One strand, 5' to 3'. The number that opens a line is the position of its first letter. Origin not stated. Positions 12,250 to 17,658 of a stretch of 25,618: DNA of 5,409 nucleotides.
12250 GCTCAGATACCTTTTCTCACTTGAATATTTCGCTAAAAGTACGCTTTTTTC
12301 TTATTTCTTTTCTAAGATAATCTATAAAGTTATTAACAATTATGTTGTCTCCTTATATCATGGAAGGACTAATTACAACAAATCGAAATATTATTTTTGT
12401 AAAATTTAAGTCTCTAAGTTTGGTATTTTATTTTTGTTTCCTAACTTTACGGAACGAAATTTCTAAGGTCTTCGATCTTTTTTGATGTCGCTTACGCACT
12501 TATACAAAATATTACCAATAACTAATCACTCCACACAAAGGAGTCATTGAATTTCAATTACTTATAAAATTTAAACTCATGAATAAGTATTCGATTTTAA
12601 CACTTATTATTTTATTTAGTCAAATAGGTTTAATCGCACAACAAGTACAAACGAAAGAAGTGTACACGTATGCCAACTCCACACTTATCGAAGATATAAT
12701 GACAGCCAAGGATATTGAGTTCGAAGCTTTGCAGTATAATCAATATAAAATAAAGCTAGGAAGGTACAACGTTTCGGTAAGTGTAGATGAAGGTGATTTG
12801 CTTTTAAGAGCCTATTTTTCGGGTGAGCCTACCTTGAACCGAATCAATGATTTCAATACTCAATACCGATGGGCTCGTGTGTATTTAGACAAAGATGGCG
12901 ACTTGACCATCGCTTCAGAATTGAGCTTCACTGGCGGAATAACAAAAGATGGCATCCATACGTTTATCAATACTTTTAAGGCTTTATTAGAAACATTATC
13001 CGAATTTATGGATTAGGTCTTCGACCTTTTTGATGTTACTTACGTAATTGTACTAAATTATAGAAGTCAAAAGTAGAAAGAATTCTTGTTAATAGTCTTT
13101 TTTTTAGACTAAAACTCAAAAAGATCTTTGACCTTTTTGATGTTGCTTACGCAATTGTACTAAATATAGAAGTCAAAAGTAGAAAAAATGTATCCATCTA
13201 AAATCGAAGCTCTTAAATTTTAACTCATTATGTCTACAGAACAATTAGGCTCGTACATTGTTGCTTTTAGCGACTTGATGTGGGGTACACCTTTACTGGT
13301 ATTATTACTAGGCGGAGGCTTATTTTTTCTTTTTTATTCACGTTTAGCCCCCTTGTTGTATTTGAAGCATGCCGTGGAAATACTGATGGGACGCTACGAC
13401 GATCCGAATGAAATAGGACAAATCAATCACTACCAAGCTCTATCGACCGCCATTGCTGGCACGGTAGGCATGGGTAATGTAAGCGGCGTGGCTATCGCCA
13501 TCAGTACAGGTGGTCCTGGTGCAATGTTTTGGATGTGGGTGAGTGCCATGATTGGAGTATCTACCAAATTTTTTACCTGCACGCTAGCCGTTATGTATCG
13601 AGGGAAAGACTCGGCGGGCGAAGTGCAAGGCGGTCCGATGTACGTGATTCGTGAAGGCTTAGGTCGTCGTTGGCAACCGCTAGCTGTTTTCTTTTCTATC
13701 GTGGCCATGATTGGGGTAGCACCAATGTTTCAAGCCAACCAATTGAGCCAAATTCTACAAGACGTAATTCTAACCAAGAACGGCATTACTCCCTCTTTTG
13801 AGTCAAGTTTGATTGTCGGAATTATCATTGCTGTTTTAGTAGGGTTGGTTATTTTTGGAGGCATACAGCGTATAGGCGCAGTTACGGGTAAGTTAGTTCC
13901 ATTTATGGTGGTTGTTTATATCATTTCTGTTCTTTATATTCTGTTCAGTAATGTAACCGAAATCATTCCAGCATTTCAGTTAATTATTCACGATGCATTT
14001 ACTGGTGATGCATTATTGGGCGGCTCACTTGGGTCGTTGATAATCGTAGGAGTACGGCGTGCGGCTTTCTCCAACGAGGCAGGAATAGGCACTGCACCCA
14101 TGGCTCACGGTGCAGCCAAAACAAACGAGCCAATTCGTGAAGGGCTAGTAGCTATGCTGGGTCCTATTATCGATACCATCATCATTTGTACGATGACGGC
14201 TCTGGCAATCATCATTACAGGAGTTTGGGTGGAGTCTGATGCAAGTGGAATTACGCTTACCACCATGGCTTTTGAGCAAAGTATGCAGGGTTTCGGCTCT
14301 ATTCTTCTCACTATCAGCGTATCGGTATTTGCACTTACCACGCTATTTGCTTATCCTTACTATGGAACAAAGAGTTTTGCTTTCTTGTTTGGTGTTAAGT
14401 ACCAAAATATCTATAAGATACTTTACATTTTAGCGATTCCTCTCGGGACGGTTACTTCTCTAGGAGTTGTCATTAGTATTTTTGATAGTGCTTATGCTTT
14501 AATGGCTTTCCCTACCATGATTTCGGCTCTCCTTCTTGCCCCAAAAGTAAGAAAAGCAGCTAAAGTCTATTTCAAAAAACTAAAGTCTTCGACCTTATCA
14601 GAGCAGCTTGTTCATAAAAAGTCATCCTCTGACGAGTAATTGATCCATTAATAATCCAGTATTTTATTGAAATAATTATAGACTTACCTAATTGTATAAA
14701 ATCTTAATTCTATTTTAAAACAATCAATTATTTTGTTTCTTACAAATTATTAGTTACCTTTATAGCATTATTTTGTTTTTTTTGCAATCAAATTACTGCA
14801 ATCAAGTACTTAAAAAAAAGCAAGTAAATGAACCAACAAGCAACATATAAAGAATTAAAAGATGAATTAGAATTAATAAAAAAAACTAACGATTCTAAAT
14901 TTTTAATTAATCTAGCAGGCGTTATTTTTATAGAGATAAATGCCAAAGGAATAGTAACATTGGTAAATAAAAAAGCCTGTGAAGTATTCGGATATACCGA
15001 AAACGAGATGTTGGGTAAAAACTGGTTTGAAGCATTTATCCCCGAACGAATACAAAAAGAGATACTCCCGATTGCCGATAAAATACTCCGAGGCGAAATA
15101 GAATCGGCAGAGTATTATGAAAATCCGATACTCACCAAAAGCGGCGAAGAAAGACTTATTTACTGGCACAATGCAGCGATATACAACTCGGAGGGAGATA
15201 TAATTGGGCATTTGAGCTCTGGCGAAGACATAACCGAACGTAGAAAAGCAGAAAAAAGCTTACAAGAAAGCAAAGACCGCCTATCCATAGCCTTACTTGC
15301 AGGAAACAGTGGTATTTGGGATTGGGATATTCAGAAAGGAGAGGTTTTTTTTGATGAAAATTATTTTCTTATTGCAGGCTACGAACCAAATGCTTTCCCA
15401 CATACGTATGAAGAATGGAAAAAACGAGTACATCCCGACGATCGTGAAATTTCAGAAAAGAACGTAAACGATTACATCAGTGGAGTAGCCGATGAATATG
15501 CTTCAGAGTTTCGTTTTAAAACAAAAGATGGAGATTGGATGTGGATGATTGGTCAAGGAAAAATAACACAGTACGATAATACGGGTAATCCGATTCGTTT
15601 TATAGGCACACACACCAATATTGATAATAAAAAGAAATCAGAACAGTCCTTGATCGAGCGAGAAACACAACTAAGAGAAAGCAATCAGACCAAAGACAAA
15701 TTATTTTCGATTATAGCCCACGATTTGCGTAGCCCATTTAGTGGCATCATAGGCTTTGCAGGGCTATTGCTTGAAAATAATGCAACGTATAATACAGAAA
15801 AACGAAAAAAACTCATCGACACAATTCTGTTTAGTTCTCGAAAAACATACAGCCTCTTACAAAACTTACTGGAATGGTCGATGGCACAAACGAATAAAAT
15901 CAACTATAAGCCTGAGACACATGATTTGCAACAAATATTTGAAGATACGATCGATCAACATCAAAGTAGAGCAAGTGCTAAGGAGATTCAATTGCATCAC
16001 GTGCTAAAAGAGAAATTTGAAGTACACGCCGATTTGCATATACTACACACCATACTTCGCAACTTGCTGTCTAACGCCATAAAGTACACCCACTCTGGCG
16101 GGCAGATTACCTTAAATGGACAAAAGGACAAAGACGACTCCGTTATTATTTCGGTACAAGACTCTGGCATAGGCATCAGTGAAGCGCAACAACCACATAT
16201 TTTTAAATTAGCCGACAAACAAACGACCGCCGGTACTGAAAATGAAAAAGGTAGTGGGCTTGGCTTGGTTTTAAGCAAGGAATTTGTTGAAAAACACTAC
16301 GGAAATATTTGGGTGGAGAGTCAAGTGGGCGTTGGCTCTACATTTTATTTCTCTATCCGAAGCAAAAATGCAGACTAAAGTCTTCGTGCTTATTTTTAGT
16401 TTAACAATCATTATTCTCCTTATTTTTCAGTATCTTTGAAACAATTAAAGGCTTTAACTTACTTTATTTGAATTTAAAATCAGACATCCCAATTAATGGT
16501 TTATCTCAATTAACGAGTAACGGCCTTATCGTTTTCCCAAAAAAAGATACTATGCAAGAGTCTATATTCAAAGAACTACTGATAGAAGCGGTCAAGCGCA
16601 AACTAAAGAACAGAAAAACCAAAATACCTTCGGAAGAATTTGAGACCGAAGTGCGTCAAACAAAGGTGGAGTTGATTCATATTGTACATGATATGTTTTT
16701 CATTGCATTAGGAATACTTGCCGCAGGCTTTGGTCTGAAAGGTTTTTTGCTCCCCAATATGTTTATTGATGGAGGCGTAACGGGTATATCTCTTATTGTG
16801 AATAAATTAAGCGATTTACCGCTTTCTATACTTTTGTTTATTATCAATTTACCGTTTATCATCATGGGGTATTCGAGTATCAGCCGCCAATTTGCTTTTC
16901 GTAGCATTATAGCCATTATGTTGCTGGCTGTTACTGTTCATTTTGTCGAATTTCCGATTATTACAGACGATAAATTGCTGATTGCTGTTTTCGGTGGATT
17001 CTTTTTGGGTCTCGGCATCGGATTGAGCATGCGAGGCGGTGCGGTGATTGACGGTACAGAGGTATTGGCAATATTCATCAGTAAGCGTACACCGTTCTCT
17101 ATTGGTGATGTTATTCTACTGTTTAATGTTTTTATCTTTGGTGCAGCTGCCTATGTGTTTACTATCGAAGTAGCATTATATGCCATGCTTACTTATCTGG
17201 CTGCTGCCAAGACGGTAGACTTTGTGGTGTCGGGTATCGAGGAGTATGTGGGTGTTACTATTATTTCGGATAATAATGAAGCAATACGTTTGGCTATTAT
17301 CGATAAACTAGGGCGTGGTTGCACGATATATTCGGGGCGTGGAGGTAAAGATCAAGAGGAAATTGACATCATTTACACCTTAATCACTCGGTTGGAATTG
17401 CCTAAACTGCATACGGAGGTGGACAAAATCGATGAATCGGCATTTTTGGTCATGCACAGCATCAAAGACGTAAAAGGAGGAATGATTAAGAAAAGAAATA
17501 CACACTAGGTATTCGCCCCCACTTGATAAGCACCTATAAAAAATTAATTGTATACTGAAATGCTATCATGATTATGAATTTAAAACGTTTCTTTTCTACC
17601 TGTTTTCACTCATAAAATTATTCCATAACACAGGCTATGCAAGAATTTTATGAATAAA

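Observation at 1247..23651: Abundant hairpin-headed dispersed element in almost every intergenic region (about 18 copies in 25.6 kb)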

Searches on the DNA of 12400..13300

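Call 92: search_rna_families(source=window, start=12400, end=13300, threshold=evalue, max_evalue=1)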
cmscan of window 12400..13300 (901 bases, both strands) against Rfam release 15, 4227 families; matches with E-value up to 1: 0.
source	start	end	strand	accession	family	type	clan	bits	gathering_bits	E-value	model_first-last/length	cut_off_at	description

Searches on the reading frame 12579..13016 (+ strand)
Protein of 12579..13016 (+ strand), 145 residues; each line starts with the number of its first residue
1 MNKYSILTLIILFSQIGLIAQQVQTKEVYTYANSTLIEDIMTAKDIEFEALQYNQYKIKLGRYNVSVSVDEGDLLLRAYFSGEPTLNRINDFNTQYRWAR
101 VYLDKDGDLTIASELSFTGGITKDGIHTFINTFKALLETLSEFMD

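Call 19: search_protein_families(library=pfam, proteins=[window:12579-13016:+])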
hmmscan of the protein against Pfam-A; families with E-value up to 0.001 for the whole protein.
window:12579-13016:+ (145 aa): 1 family
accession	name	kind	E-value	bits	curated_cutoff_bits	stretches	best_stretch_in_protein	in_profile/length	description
PF10722.14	YbjN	-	1.8e-10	41.6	22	1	36-142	4-122/126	Putative bacterial sensory transduction regulator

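Call 27: find_encoding_contigs(protein=window:12579-13016:+, flank=3000, max_places=10)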
Protein window:12579-13016:+ (145 aa): no gene with exactly this product is on record in the collection.

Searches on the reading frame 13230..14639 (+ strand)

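Call 19: search_protein_families(library=pfam, proteins=[window:13230-14639:+])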
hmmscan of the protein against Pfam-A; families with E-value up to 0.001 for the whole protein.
window:13230-14639:+ (469 aa): 1 family
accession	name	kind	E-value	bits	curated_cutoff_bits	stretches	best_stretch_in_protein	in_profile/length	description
PF01235.23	Na_Ala_symp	-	4.4e-124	415.2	24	1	61-454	9-386/392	Sodium:alanine symporter family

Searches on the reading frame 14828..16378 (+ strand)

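Call 19: search_protein_families(library=pfam, proteins=[window:14828-16378:+])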
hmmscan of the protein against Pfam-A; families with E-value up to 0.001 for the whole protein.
window:14828-16378:+ (516 aa): 7 families
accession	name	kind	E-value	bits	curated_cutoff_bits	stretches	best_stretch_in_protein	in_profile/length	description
PF08447.18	PAS_3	-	4.5e-30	104.2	25.6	2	173-262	2-89/89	PAS fold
PF02518.31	HATPase_c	-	2.5e-25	89.5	26.4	1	404-511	4-108/111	Histidine kinase-, DNA gyrase B-, and HSP90-like ATPase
PF13426.13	PAS_9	-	2.5e-12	47.4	27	1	33-137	4-103/103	PAS domain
PF08448.16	PAS_4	-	1.4e-11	45.1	23.1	1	32-139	6-109/110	PAS fold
PF00989.32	PAS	-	6.4e-11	42.7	22.6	1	26-135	6-113/113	PAS fold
PF00512.31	HisKA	-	9.5e-10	38.8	26.9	1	289-354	2-64/66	His Kinase A (phospho-acceptor) domain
PF24820.1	Diguanyl_cycl_sensor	-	0.00031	21.1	28.1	1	35-78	10-52/109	Diguanylate cyclase-like sensor domain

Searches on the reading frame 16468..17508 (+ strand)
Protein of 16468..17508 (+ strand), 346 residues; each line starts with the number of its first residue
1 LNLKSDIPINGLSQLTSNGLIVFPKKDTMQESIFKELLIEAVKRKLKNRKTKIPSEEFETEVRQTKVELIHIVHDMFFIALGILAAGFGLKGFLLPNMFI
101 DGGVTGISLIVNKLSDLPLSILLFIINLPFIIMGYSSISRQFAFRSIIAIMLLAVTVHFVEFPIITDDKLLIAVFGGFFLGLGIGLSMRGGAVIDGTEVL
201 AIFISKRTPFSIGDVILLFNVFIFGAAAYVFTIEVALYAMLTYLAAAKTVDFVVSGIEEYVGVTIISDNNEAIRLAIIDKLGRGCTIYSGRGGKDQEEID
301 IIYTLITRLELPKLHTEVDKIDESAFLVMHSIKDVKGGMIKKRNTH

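Call 19: search_protein_families(library=pfam, proteins=[window:16468-17508:+])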
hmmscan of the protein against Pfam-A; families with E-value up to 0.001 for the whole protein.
window:16468-17508:+ (346 aa): 2 families
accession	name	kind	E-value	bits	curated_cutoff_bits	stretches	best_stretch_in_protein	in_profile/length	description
PF02588.21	YitT_membrane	-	3.6e-57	193.5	24.3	1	75-277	1-204/205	Uncharacterised 5xTM membrane BCR, YitT family COG1284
PF10035.14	DUF2179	-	3.1e-15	56.2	22.8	1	283-337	1-55/55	Uncharacterized protein conserved in bacteria (DUF2179)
